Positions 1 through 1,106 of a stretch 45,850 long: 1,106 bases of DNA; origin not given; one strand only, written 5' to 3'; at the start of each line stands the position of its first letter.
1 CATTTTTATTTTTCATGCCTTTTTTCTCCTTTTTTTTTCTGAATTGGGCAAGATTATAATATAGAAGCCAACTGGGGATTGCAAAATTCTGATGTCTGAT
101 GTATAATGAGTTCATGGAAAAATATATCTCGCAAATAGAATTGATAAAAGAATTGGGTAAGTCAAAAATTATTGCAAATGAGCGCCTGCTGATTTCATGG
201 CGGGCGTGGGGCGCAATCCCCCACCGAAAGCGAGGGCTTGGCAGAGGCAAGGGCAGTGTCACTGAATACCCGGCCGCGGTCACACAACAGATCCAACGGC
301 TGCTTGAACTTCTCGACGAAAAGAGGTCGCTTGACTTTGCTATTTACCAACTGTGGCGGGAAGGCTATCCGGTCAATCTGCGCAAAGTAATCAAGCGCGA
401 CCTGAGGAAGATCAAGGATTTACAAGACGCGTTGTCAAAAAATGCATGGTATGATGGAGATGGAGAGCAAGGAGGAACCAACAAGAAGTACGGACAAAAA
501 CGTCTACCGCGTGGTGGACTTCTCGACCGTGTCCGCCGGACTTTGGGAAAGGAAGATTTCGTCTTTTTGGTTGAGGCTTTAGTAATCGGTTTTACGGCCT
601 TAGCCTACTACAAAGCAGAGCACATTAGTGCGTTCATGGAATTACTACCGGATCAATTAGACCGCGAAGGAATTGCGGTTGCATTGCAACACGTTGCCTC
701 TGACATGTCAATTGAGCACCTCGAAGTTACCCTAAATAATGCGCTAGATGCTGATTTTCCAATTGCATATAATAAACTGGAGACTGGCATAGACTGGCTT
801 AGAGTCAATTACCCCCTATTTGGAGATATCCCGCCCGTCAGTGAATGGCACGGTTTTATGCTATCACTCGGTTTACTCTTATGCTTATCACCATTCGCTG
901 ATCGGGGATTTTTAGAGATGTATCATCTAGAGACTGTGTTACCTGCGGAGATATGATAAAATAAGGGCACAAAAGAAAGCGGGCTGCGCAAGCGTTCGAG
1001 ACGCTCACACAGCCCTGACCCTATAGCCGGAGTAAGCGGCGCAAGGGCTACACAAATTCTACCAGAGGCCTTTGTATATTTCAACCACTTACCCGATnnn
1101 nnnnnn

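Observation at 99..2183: Stand-alone Cas1 homologue paired with an HTH-like gene, with no cas2, effector genes or CRISPR array in view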

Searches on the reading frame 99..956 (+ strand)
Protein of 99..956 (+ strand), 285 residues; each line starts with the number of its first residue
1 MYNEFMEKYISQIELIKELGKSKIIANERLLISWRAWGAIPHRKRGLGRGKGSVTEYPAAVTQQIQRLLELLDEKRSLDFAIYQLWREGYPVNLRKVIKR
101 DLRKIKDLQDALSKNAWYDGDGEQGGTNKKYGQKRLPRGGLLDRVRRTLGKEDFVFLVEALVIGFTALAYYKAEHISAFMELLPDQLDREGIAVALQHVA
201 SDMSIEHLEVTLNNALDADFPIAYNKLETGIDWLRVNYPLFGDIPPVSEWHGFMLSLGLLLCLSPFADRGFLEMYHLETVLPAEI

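Call 3: search_protein_families(library=pfam, proteins=[window:99-956:+], max_evalue=1)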
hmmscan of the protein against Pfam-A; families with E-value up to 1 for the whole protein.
window:99-956:+ (285 aa): 0 families

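Call 4: search_protein_families(library=ncbifam, proteins=[window:99-956:+], max_evalue=1)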
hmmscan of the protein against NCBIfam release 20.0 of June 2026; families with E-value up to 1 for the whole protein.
window:99-956:+ (285 aa): 0 families

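Call 5: search_protein_families(library=padloc, proteins=[window:99-956:+], max_evalue=1)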
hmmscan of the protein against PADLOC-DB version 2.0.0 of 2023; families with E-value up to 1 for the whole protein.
window:99-956:+ (285 aa): 0 families

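Call 10: find_encoding_contigs(protein=window:99-956:+, flank=10000, max_places=10)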
Protein window:99-956:+ (285 aa): no gene with exactly this product is on record in the collection.

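Call 27: search_protein_families(library=phrogs, proteins=[window:99-956:+], max_evalue=1)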
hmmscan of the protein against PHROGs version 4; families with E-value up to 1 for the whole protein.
window:99-956:+ (285 aa): 1 family
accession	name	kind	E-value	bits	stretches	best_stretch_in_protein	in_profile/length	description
phrog_11284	-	unknown function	0.25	12.4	1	207-239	26-58/74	-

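Call 50: find_homologous_proteins(query=A3, max_evalue=0.001)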
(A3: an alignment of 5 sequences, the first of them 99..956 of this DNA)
Query A3 (5 sequences) (285 aa, profile of the alignment): 8 proteins with E <= 0.001 among 7416 candidates.
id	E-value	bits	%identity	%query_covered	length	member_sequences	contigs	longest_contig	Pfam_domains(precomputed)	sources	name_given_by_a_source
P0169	5.3e-105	370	30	19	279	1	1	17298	-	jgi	jgi:cell division protein FtsL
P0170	2.4e-100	355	100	100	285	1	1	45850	-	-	-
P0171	2.6e-81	292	32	30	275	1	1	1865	-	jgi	jgi:cell division protein FtsL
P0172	4.1e-65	239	64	98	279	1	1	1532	-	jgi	jgi:hypothetical protein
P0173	1.5e-53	201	51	94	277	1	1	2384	-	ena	-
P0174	4.7e-49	186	50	90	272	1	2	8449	-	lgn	-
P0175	1.3e-31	129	32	20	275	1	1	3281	-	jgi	jgi:hypothetical protein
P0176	9.5e-12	64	28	14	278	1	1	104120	-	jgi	jgi:hypothetical protein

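Call 51: find_encoding_contigs(protein=P0174, flank=10000, max_places=3)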
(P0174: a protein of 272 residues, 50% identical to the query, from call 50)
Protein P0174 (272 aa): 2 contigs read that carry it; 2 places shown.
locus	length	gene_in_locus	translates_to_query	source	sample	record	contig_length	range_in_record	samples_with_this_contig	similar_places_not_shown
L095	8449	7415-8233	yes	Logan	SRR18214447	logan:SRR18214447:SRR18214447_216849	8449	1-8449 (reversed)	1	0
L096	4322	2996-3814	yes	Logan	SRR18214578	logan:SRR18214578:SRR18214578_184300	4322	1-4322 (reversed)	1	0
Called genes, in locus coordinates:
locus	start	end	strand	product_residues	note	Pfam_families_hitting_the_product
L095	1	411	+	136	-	?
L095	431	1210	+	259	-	PF28130:DUF8371 (weak)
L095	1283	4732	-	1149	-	PF01381:HTH_3 (faint)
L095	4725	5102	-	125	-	-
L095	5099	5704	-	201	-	-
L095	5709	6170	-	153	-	-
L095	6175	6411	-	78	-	-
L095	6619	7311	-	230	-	-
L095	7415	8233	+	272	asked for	-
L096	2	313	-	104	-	?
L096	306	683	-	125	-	-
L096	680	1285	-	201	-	-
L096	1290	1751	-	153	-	-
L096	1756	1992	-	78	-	-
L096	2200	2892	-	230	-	-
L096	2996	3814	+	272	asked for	-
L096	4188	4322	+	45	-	?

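Call 87: predict_structure(alignment_id=A11)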
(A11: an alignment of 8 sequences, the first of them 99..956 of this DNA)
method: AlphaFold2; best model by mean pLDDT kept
length: 285 residues; sequences in the alignment: 8
mean_pLDDT: 69.8   pTM: 0.67
mean pLDDT of the five models: 69.8, 65.4, 65.2, 64.6, 63.6
residues with pLDDT >= 90: 72; 70-90: 84; 50-70: 63; < 50: 66
segments of 3 or more residues with pLDDT < 50: 1-5, 114-153, 269-285
pLDDT, mean of each block of 10 residues (from residue 1): 58 94 89 92 91 92 94 85 92 91 78 43 31 31 42 53 56 52 55 63 74 88 84 71 78 86 63 45 36
secondary structure, 60 per line:
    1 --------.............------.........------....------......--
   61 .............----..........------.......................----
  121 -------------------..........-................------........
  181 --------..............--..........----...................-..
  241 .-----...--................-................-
elements in order: E9-11 H12-21 H28-36 E43-46 E53-58 H61-73 H78-87 H94-116 H140-149 H151-166 H173-180 H189-202 H205-214 H219-237 H252-267 H269-284

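Call 91: fold_search(model_id=the predicted structure, library=pdb)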
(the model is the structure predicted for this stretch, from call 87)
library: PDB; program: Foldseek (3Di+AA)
matches with E <= 10: 223; with E <= 0.001: 0
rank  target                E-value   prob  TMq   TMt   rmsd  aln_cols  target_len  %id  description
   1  5x11_E                5.4e-01  0.15  0.16  0.22  21.7       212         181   11  Crystal structure of Bacillus subtilis PadR in complex with operator DNA (released 2017-11-22)
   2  5x11_G                6.5e-01  0.21  0.16  0.23  18.9       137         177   13  Crystal structure of Bacillus subtilis PadR in complex with operator DNA (released 2017-11-22)
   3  5h20                  7.9e-01  0.69  0.16  0.37   5.9        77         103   12  X-ray structure of PadR-like Transcription factor from bacteroid fragilis (released 2017-03-08)
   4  7xup                  9.2e-01  0.41  0.16  0.32  11.1        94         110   15  Crystal structure of TPe3.0 (released 2022-09-28)
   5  1r8d_A                9.7e-01  0.77  0.22  0.53   9.9       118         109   10  Crystal Structure of MtaN Bound to DNA (released 2004-08-17)
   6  7xn2                  1.1e+00  0.96  0.23  0.41   3.1        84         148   23  Crystal structure of CvkR, a novel MerR-type transcriptional regulator (released 2023-03-08)
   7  4tx5_B                1.2e+00  0.07  0.11  0.17  20.5       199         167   12  Crystal structure of Smac-DIABLO (in space group P65) (released 2015-07-15)
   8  1r8d_B                1.2e+00  0.75  0.22  0.54   9.4       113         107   17  Crystal Structure of MtaN Bound to DNA (released 2004-08-17)
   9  9iij                  1.2e+00  0.38  0.16  0.34  10.9        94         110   15  Engineered LmrR with V15 replaced by unnatural amino acid 4-amino-L-phenyl-cysteine (released 2025-06-25)
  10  9h87                  1.5e+00  0.35  0.16  0.33  10.9        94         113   15  Crystal structure of LmrR variant V15aY with Val15 replaced by 3-aminotyrosine (released 2025-04-30)
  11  8qdh_B                1.5e+00  0.30  0.16  0.31  10.8        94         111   17  Engineered LmrR carrying a cyclic boronate ester formed between Tris and p-boronophenylalanine at position 89 (released 2024-05-01)
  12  5x11_A                1.5e+00  0.14  0.16  0.23  18.0       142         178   12  Crystal structure of Bacillus subtilis PadR in complex with operator DNA (released 2017-11-22)
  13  5mx5_F                1.5e+00  0.03  0.10  0.11  23.9       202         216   14  Mouse PA28alpha-beta (released 2017-09-13)
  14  7xuq                  1.6e+00  0.30  0.16  0.31  11.1        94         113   15  Crystal structure of Tpe3.0 complexed with N-Boc-3-alkenylindole (released 2022-09-28)
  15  7dy3_A                1.6e+00  0.08  0.15  0.22   9.4       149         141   13  High resolution crystal structure of hemoglobin M Iwate. (released 2022-01-26)
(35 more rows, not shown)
